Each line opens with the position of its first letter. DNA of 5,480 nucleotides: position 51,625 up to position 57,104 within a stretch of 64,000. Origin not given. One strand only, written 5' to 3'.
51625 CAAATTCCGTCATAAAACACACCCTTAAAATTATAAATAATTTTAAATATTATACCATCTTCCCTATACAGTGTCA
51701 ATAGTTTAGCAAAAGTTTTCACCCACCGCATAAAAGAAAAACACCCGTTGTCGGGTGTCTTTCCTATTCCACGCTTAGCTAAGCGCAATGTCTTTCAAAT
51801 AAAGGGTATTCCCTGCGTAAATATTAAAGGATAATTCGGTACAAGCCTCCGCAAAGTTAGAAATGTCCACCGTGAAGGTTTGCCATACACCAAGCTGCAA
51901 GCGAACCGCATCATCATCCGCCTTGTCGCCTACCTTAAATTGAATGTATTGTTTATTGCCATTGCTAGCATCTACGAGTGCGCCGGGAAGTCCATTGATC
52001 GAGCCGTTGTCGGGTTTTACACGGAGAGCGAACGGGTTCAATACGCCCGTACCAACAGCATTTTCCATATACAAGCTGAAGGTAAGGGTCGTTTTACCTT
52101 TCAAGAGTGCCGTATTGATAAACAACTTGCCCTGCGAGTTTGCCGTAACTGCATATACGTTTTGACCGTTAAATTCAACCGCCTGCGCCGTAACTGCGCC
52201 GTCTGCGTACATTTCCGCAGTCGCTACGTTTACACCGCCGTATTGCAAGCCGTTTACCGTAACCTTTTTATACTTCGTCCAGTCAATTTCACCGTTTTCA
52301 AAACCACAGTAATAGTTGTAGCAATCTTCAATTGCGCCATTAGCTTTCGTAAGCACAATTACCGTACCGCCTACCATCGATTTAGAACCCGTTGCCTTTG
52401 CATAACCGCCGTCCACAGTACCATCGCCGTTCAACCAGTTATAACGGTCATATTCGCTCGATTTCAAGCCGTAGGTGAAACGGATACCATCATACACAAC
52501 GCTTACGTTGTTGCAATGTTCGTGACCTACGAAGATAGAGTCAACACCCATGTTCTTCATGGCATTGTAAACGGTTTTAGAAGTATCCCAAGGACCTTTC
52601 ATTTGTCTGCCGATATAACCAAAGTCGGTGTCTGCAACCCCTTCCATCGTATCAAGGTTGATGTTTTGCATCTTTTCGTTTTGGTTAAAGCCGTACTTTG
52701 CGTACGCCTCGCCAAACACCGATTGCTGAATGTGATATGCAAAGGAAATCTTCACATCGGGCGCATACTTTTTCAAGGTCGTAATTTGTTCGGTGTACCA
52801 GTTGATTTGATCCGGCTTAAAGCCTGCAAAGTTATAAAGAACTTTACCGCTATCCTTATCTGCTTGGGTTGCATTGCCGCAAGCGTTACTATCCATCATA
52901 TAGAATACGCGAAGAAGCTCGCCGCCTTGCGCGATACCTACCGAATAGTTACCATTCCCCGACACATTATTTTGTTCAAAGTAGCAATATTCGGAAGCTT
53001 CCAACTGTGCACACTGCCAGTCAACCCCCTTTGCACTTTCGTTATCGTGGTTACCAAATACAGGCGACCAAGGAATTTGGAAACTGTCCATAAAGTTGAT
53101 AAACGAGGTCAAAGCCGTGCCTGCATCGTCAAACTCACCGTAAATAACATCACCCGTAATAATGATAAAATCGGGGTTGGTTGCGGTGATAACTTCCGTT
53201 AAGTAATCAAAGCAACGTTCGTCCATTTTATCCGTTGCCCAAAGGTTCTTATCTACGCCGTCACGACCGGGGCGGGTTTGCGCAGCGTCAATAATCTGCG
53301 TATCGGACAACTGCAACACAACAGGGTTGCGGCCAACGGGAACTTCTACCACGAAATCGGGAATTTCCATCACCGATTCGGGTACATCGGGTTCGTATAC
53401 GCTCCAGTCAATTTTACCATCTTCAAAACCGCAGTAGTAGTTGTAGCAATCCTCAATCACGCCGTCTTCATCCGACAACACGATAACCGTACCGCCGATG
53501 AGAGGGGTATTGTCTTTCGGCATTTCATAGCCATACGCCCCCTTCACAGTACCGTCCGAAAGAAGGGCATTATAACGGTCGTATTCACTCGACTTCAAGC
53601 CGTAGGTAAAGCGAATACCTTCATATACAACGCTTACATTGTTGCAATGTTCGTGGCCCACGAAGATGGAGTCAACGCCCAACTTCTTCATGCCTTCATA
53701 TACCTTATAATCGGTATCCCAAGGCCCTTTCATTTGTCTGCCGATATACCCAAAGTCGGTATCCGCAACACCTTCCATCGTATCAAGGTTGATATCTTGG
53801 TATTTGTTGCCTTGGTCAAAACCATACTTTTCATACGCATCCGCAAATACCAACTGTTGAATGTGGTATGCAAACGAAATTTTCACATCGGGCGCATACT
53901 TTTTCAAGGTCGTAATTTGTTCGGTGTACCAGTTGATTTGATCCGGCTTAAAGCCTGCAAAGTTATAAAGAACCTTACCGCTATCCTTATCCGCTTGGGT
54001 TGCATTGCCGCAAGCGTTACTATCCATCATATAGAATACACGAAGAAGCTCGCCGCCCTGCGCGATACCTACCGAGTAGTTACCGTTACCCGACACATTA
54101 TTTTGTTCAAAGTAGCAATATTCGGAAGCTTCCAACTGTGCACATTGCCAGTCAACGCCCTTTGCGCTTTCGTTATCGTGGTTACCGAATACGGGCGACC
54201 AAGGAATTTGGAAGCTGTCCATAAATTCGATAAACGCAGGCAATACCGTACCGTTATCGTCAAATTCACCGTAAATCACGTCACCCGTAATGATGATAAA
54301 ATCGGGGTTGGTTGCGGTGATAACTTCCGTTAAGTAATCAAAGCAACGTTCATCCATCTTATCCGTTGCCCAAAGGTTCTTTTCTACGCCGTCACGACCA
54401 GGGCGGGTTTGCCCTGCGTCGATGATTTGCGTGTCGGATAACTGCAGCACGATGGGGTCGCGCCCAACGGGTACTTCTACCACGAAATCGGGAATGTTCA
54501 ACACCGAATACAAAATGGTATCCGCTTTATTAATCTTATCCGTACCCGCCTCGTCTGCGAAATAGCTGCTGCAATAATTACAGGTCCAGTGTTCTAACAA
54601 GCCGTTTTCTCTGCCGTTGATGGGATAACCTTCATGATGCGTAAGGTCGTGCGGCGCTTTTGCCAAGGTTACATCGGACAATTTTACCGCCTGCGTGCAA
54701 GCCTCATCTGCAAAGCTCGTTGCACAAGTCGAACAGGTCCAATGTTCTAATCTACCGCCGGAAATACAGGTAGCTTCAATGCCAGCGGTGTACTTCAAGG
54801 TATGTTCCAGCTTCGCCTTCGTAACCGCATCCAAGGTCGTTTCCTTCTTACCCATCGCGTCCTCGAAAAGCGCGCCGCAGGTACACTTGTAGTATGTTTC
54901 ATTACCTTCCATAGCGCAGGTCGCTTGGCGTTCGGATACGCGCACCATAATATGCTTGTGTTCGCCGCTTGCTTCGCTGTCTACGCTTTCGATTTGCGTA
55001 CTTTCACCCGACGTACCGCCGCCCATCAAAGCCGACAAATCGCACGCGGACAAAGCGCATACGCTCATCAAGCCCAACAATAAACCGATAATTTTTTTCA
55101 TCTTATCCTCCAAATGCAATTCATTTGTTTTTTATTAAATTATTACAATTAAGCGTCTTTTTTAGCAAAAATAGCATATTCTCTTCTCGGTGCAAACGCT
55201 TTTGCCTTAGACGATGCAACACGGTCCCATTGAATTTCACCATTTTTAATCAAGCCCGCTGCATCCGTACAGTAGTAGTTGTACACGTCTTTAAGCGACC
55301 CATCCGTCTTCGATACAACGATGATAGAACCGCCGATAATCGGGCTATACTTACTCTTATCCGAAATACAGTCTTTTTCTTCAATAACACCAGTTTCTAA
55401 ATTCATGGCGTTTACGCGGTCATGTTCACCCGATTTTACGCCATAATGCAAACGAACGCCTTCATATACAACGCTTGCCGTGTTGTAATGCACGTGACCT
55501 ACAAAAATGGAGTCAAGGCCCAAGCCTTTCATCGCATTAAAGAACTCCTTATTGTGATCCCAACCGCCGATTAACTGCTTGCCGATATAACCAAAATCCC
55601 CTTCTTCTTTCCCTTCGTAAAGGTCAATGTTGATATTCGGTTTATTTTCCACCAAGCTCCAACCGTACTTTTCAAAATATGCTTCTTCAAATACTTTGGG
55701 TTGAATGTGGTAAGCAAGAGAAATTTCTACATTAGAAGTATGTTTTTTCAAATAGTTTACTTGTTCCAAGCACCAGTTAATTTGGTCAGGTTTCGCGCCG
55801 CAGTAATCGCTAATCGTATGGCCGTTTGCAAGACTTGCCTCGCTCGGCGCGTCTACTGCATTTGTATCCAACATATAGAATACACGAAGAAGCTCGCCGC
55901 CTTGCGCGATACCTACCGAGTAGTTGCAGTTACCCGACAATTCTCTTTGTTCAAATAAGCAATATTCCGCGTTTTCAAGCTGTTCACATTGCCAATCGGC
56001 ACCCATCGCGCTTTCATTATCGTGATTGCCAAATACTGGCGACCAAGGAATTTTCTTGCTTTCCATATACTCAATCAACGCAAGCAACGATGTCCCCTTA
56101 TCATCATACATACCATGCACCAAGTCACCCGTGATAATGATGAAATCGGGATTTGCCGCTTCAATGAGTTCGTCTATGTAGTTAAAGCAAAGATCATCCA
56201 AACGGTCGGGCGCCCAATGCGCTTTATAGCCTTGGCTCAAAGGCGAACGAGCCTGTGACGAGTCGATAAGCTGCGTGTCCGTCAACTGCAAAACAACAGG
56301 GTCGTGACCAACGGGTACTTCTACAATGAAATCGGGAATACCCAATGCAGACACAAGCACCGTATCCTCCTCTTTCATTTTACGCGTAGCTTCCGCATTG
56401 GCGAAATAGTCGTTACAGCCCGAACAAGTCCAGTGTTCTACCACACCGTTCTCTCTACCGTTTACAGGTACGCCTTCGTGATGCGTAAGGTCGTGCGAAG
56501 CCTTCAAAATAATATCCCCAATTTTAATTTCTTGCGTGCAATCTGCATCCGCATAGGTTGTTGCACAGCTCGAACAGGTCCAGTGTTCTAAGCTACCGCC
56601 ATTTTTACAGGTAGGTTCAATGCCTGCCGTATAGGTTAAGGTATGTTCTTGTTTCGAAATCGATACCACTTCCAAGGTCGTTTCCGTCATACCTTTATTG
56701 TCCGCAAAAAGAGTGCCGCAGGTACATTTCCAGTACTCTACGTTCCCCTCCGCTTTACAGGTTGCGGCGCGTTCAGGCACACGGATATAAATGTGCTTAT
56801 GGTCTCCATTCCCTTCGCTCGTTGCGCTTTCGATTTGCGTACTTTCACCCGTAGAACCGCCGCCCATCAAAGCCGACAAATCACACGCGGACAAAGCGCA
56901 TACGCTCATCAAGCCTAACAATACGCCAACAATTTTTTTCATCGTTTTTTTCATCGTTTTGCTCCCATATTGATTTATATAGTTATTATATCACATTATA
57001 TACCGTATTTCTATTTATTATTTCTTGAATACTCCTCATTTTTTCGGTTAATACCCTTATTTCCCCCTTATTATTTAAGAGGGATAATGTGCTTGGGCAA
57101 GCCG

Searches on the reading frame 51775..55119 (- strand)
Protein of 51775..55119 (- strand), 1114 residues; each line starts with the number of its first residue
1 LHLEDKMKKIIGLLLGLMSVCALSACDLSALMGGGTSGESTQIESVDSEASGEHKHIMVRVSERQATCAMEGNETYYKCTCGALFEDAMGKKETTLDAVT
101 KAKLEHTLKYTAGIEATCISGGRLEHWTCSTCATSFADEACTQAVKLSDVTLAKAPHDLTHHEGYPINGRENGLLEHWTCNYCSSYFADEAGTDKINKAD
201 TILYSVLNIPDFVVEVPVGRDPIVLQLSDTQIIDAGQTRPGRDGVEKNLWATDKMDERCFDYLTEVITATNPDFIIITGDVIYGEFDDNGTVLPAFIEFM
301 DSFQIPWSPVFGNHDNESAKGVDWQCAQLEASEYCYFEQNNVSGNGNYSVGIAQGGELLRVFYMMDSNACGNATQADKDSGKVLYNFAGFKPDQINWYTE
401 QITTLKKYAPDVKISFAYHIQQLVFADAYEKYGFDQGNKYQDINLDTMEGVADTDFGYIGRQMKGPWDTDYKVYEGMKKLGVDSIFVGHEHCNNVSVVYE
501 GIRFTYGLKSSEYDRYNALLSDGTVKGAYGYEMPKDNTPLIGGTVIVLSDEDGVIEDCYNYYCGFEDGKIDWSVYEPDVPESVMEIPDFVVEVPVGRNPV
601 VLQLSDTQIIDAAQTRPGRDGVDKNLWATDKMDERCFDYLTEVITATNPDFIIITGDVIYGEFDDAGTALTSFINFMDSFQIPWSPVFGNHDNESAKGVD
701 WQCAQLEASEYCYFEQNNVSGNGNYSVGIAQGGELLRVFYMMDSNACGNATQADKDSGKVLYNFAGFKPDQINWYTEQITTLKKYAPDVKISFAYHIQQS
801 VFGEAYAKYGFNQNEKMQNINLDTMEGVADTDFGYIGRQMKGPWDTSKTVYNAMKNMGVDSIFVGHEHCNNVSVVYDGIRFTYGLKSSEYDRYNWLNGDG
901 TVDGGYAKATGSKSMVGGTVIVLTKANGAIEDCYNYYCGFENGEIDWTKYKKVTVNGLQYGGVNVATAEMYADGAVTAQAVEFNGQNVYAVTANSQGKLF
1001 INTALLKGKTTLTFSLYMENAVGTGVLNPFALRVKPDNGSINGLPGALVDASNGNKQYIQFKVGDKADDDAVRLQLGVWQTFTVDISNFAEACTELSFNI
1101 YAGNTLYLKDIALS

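Call 37: search_protein_families(library=pfam, proteins=[window:51775-55119:-])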
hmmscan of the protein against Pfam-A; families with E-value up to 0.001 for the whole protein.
window:51775-55119:- (1114 aa): 1 family
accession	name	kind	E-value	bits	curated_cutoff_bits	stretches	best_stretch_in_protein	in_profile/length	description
PF00149.33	Metallophos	-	2.2e-23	84.1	21.5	2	601-869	3-190/191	Calcineurin-like phosphoesterase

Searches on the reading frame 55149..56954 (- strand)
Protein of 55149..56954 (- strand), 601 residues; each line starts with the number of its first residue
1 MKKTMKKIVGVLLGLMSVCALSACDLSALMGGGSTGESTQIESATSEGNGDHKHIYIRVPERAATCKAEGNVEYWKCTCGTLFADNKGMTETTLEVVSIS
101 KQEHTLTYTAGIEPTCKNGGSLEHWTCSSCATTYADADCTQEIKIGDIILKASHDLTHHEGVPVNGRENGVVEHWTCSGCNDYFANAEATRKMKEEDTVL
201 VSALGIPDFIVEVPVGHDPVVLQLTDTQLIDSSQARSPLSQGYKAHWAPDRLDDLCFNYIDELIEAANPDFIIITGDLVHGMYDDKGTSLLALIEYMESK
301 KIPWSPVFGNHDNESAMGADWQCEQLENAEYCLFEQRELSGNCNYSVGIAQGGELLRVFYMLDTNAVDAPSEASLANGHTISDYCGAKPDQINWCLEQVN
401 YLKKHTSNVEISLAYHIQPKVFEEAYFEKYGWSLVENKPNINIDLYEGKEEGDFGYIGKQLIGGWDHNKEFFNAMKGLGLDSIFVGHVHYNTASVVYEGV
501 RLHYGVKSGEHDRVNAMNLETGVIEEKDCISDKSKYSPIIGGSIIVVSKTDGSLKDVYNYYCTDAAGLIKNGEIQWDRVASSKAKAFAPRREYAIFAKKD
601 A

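Call 37: search_protein_families(library=pfam, proteins=[window:55149-56954:-])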
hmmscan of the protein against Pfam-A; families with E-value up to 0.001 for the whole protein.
window:55149-56954:- (601 aa): 1 family
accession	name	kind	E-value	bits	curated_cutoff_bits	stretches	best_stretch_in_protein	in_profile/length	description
PF00149.33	Metallophos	-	3.3e-11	44.4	21.5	1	221-490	3-190/191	Calcineurin-like phosphoesterase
